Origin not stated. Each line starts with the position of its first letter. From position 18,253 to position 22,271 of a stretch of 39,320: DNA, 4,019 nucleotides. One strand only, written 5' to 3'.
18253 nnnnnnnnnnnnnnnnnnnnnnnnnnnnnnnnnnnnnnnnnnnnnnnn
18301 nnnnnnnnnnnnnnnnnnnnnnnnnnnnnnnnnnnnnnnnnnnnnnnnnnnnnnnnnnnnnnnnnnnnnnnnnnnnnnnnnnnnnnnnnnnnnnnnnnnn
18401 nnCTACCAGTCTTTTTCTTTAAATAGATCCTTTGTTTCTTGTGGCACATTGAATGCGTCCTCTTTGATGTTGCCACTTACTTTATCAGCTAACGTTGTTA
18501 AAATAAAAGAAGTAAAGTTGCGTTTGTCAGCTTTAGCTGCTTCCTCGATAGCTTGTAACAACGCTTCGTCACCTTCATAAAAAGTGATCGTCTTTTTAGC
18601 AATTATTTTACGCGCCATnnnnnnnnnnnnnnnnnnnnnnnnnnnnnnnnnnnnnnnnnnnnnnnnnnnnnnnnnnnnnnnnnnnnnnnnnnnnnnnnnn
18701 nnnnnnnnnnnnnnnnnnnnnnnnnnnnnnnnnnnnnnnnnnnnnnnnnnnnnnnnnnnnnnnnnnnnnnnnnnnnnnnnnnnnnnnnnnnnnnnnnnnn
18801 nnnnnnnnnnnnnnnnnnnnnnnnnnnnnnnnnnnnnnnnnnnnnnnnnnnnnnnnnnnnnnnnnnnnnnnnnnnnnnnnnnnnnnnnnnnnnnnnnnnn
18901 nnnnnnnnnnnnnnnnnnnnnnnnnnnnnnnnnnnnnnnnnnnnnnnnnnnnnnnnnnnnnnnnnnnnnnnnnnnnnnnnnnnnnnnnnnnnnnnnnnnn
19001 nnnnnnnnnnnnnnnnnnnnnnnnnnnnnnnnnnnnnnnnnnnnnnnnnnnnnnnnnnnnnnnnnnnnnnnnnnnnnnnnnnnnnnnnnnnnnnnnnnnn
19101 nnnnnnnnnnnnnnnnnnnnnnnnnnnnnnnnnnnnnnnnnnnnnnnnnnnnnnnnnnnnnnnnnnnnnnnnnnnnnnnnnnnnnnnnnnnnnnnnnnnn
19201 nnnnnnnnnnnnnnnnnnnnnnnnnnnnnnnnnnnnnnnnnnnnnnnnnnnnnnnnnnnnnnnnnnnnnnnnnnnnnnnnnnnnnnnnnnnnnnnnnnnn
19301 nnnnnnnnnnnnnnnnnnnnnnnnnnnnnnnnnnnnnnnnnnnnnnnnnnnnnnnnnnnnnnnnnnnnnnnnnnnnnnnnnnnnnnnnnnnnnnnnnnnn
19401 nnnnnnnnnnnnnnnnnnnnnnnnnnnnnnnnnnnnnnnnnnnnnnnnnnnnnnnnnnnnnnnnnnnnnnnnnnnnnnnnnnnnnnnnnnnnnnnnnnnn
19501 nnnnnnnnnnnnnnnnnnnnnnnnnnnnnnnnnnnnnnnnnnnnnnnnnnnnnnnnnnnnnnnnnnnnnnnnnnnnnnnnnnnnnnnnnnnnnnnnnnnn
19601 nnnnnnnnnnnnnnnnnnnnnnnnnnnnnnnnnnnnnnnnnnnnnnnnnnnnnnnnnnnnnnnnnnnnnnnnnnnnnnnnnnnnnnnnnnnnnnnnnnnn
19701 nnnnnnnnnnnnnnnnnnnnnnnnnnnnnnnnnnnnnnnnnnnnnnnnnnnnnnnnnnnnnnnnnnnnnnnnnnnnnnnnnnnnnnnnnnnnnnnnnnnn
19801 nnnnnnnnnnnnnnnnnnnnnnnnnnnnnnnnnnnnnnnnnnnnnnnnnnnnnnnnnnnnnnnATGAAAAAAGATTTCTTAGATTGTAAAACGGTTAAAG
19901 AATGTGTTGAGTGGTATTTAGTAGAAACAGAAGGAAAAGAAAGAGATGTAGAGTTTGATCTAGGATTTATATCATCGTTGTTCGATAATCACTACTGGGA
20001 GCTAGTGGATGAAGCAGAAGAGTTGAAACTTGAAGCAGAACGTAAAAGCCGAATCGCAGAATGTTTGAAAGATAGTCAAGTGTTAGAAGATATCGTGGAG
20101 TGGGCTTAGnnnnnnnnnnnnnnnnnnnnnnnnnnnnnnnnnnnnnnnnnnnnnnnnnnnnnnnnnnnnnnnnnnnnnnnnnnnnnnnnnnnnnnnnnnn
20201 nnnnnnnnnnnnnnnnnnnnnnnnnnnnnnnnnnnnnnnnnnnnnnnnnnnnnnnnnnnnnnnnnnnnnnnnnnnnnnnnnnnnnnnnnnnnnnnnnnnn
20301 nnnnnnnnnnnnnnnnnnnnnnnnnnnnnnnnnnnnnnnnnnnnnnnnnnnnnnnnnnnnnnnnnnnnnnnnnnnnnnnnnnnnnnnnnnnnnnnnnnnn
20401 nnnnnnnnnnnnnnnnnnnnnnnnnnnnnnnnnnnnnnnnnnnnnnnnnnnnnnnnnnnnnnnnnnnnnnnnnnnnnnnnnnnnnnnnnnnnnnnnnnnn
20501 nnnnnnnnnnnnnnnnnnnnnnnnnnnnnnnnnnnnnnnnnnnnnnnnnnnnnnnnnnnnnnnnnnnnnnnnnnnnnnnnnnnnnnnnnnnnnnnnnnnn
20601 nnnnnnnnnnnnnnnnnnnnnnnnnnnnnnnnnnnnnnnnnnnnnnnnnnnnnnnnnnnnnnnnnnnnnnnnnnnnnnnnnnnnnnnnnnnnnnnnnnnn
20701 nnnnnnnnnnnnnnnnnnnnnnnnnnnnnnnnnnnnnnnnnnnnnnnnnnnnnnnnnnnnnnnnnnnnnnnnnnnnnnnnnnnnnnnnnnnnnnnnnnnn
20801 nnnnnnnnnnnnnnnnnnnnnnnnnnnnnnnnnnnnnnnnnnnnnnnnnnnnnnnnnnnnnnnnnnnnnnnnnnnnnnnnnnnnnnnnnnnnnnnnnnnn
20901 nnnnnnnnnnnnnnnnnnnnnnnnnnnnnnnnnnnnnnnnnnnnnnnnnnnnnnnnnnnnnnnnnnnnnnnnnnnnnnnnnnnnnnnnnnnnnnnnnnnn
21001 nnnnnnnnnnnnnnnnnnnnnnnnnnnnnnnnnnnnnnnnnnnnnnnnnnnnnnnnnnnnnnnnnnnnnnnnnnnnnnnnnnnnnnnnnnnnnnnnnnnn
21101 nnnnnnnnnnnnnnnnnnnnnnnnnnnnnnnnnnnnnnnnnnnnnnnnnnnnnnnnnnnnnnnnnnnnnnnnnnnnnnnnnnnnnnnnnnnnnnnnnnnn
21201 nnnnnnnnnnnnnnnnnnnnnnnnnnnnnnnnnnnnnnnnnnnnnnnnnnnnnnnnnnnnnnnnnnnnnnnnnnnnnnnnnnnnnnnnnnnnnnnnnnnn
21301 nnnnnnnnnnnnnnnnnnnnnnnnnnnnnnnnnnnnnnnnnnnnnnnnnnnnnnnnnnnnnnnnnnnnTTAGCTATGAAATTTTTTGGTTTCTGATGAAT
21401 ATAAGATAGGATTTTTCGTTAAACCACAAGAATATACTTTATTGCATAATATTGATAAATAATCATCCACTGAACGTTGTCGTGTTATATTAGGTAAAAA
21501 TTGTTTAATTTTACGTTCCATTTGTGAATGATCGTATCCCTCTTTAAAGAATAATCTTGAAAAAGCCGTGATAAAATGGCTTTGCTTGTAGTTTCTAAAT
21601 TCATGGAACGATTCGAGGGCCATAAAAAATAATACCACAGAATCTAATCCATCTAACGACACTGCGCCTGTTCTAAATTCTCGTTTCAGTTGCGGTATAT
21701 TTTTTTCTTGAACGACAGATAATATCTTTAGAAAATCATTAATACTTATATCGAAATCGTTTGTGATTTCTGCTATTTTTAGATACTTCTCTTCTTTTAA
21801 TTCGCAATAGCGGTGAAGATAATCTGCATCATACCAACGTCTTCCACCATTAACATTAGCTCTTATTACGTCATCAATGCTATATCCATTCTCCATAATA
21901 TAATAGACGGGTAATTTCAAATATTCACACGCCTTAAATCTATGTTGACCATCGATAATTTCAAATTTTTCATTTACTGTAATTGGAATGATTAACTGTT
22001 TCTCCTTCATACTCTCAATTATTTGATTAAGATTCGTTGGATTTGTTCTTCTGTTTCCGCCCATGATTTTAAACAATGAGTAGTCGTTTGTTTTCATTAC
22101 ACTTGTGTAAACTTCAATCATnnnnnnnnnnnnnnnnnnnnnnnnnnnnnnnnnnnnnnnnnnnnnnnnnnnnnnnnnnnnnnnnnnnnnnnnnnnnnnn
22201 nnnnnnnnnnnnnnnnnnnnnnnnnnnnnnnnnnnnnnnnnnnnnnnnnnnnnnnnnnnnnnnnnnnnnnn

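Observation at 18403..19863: A type II ParM/ParR actin-like partition cassette. Together with the above, it points to a phage-plasmid lifestyle.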

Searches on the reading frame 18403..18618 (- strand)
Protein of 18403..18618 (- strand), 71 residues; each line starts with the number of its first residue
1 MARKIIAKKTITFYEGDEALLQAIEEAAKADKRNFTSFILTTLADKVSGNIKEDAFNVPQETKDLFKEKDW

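Call 3: search_protein_families(library=pfam, proteins=[window:18403-18618:-], max_evalue=0.1)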
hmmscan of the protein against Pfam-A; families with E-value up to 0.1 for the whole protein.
window:18403-18618:- (71 aa): 1 family
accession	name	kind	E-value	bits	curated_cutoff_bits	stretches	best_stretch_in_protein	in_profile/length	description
PF08681.18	TacA1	-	0.0064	16.9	21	1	22-47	12-37/80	Antitoxin TacA 1-like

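Call 4: search_protein_families(library=ncbifam, proteins=[window:18403-18618:-], max_evalue=0.1)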
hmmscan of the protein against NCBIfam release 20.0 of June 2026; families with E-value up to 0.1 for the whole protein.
window:18403-18618:- (71 aa): 1 family
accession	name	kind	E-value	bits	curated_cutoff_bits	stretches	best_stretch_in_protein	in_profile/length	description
NF041551.1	YlcI_YnfO_N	subfamily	0.0017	18.3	30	1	19-47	12-39/42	YlcI/YnfO family protein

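Call 5: search_protein_families(library=phrogs, proteins=[window:18403-18618:-], max_evalue=0.01)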
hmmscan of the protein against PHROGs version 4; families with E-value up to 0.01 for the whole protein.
window:18403-18618:- (71 aa): 0 families

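Call 35: find_homologous_proteins(query=window:18403-18618:-, max_evalue=0.01)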
Query window:18403-18618:- (71 aa): 12 proteins with E <= 0.01 among 12 candidates.
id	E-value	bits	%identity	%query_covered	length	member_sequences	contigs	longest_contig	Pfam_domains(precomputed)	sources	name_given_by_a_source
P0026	6.7e-38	144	100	100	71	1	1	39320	-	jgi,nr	jgi:hypothetical protein|nr:MAG TPA: Enterocine A Immunity protein [Caudoviricetes sp.]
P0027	1.6e-21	93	73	100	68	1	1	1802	-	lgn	-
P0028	3.5e-20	89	72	100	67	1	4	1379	-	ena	-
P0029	4.6e-20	88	72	100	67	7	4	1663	-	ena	-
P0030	1.2e-19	87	75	94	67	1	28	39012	-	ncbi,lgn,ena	-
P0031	5.6e-19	85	70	100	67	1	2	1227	-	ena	-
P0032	1.7e-17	80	69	90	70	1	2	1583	-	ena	-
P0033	1.7e-17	80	69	90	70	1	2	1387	-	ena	-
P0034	3.2e-17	79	69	90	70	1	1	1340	-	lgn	-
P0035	7.9e-15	72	61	87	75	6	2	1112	-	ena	-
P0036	1.1e-13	68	73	72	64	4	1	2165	-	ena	-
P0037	5.4e-11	60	79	59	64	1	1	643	-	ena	-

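Call 36: find_encoding_contigs(protein=P0030, flank=10000, max_places=10)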
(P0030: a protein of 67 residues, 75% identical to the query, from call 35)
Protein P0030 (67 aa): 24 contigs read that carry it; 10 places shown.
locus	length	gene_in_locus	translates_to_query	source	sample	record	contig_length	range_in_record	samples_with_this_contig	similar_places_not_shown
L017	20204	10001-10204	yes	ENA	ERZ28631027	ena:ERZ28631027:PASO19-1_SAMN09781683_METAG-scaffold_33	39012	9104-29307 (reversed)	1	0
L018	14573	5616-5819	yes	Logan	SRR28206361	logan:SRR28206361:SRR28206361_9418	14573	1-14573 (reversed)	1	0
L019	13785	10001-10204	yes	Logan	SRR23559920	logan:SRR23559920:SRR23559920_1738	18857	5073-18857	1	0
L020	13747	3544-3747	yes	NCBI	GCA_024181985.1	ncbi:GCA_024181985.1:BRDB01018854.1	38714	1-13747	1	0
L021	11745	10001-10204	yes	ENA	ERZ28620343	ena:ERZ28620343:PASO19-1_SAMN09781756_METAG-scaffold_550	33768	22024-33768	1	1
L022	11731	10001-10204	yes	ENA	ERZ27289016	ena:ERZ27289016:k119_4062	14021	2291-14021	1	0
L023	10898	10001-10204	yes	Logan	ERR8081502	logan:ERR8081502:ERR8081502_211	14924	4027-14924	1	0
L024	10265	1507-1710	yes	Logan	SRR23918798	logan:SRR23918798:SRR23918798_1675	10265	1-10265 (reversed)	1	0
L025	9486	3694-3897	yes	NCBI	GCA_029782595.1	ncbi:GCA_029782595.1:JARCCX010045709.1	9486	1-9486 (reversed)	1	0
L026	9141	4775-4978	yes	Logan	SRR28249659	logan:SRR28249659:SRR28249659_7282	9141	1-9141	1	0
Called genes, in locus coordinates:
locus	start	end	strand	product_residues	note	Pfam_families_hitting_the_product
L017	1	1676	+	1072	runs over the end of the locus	PF06605:Prophage_tail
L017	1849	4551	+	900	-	-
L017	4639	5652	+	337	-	PF02899:Phage_int_SAM_1 (faint), PF00589:Phage_integrase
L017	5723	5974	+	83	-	-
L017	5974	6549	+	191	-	PF01551:Peptidase_M23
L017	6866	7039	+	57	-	-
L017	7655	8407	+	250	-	PF02195:ParB_N (faint)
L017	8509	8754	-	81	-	-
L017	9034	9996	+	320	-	PF17989:ALP_N, PF21522:MreB-like_C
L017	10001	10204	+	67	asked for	-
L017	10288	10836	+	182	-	PF04471:Mrr_cat, PF22722:NA-iREase1 (weak)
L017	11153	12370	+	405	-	-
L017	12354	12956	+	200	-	-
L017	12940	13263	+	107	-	-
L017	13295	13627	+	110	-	PF13730:HTH_36 (weak)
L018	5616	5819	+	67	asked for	-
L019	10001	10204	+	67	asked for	-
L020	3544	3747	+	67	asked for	-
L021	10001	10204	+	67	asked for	-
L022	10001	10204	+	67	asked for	-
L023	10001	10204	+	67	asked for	-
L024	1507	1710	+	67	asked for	-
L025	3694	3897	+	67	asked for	-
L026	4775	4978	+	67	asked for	-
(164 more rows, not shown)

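Call 64: predict_structure(alignment_id=A3)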
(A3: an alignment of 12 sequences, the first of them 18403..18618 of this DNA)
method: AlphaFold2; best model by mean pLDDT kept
length: 71 residues; sequences in the alignment: 12
mean_pLDDT: 69.3   pTM: 0.45
mean pLDDT of the five models: 69.3, 62.2, 59.7, 54.7, 54.4
residues with pLDDT >= 90: 0; 70-90: 38; 50-70: 26; < 50: 7
segments of 3 or more residues with pLDDT < 50: 1-5
pLDDT, mean of each block of 10 residues (from residue 1): 53 75 85 83 74 57 62 41
secondary structure, 60 per line:
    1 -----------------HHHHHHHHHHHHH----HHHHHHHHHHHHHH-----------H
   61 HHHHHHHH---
elements in order: H18-30 H35-48 H60-68

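Call 66: search_solved_structures(query=A3, max_evalue=10)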
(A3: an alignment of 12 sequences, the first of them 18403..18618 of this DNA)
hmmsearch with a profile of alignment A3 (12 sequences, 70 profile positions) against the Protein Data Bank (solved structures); distinct sequences matched with E-value up to 10: 1.
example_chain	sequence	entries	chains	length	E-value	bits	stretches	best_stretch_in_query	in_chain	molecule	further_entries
9sob_A8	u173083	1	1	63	0.18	15.2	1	20-48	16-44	Nuclear pore complex protein NUP93A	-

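Call 67: fold_search(model_id=the predicted structure, library=pdb)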
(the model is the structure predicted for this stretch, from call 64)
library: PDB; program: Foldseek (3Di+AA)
matches with E <= 10: 15; with E <= 0.001: 0
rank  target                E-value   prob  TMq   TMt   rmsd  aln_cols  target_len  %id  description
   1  3qoq_D                1.1e+00  0.57  0.45  0.62   4.3        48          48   23  Crystal Structure of the Transcription Factor AmrZ in Complex with the 18 Base Pair amrZ1 Binding Site (released 2012-02-15)
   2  1bdv_D                1.5e+00  0.60  0.48  0.66   3.9        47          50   15  ARC FV10 COCRYSTAL (released 1999-01-06)
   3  6sbw                  1.8e+00  0.20  0.36  0.48   5.8        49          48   22  CdbA Form One (released 2020-04-22)
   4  1bdv_B                2.6e+00  0.28  0.42  0.55   4.7        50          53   20  ARC FV10 COCRYSTAL (released 1999-01-06)
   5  6sbx_A                3.0e+00  0.15  0.36  0.44   5.0        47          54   21  CdbA Form Two (released 2020-04-22)
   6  6sbx_C                3.0e+00  0.14  0.36  0.44   5.9        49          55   22  CdbA Form Two (released 2020-04-22)
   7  7ak7_C                3.4e+00  0.12  0.41  0.35  14.6        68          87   20  Structure of Salmonella TacT2 toxin bound to TacA2 antitoxin (released 2021-08-18)
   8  6gts_C                3.6e+00  0.28  0.47  0.41   3.5        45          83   24  Structure of the AtaT-AtaR complex bound DNA (released 2019-03-06)
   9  6kyt_P                3.6e+00  0.09  0.38  0.38  13.7        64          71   17  The structure of the M. tb toxin MazEF-mt1 complex (released 2020-08-05)
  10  2ba3_MODEL_1_A        3.9e+00  0.25  0.41  0.56   4.2        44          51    9  NMR Structure of NikA N-terminal Fragment (released 2006-10-03)
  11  5x3t_A                3.9e+00  0.25  0.43  0.43   2.5        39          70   26  VapBC from Mycobacterium tuberculosis (released 2017-06-07)
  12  1ea4_B                4.4e+00  0.30  0.43  0.69   2.1        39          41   23  TRANSCRIPTIONAL REPRESSOR COPG/22bp dsDNA COMPLEX (released 2001-07-05)
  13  4zp3_A                5.4e+00  0.10  0.34  0.48   6.8        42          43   14  AKAP18:PKA-RIIalpha structure reveals crucial anchor points for recognition of regulatory subunits of PKA (released 2016-05-04)
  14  3u5z_A                5.4e+00  0.08  0.39  0.18   9.4        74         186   15  Structure of T4 Bacteriophage clamp loader bound to the T4 clamp, primer-template DNA, and ATP analog (released 2012-01-04)
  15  3vea_A                9.6e+00  0.07  0.42  0.22  12.8        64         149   16  Crystal Structure of matP-matS23mer (released 2012-11-21)

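Call 94: search_protein_families(library=padloc, proteins=[window:18403-18618:-], max_evalue=0.001)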
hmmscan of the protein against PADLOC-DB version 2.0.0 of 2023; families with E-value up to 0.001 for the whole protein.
window:18403-18618:- (71 aa): 0 families

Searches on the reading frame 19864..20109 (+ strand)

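Call 3: search_protein_families(library=pfam, proteins=[window:19864-20109:+], max_evalue=0.1)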
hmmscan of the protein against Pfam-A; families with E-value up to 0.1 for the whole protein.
window:19864-20109:+ (81 aa): 1 family
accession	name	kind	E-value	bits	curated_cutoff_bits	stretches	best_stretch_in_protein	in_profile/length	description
PF19113.5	DUF5799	-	0.051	14.4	26.2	1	28-78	17-67/148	Family of unknown function (DUF5799)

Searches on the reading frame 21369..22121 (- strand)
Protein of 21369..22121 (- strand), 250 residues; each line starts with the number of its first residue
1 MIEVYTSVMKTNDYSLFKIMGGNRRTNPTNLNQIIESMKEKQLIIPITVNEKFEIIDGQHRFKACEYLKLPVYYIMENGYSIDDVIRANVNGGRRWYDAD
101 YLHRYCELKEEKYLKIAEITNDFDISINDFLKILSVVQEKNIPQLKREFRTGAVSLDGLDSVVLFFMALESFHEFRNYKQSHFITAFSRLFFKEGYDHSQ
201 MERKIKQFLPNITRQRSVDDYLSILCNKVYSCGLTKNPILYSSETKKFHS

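Call 3: search_protein_families(library=pfam, proteins=[window:21369-22121:-], max_evalue=0.1)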
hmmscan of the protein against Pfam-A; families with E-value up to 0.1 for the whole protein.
window:21369-22121:- (250 aa): 3 families
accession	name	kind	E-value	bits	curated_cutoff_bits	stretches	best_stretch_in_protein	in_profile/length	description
PF02195.25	ParB_N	-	0.0052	17.2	26.3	1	26-70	22-70/95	ParB N-terminal domain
PF03235.19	GmrSD_N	-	0.0084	16.7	33.2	1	30-144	27-145/199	GmrSD restriction endonuclease, N-terminal domain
PF14072.11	DndB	-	0.022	14.3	29.1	1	43-66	90-113/338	DNA-sulfur modification-associated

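Call 5: search_protein_families(library=phrogs, proteins=[window:21369-22121:-], max_evalue=0.01)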
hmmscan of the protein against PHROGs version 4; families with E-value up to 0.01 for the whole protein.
window:21369-22121:- (250 aa): 11 families
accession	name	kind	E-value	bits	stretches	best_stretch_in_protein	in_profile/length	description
phrog_12305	-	DNA, RNA and nucleotide metabolism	3e-24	86.6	1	7-207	9-207/271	ParB-like partition protein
phrog_940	-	DNA, RNA and nucleotide metabolism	2.5e-07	31.3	1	13-131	10-130/388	nuclease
phrog_620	-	DNA, RNA and nucleotide metabolism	1.5e-06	29.4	1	22-70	22-71/217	ParB-like partition protein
phrog_498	-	other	1e-05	25.3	1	21-70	47-99/633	DNA methyltransferase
phrog_12047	-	DNA, RNA and nucleotide metabolism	6.5e-05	23.6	1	19-68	8-58/301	ParB-like partition nuclease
phrog_8071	-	DNA, RNA and nucleotide metabolism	0.00011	22.5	1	23-68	21-67/389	ParB-like partition protein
phrog_4715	-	DNA, RNA and nucleotide metabolism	0.0009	18.7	1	26-70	166-214/630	ParB-like partition protein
phrog_1033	-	DNA, RNA and nucleotide metabolism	0.0011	19.9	1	21-67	46-98/334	ParB-like partition protein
phrog_723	-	DNA, RNA and nucleotide metabolism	0.0011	19.8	1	24-71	28-79/223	ParB-like partition protein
phrog_3264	-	DNA, RNA and nucleotide metabolism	0.0035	18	0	28-69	69-113/337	ParB-like partition protein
phrog_18056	-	DNA, RNA and nucleotide metabolism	0.0038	17.2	1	23-70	17-64/387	ParB-like partition nuclease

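Call 94: search_protein_families(library=padloc, proteins=[window:21369-22121:-], max_evalue=0.001)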
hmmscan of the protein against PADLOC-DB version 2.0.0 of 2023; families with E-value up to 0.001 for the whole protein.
window:21369-22121:- (250 aa): 0 families
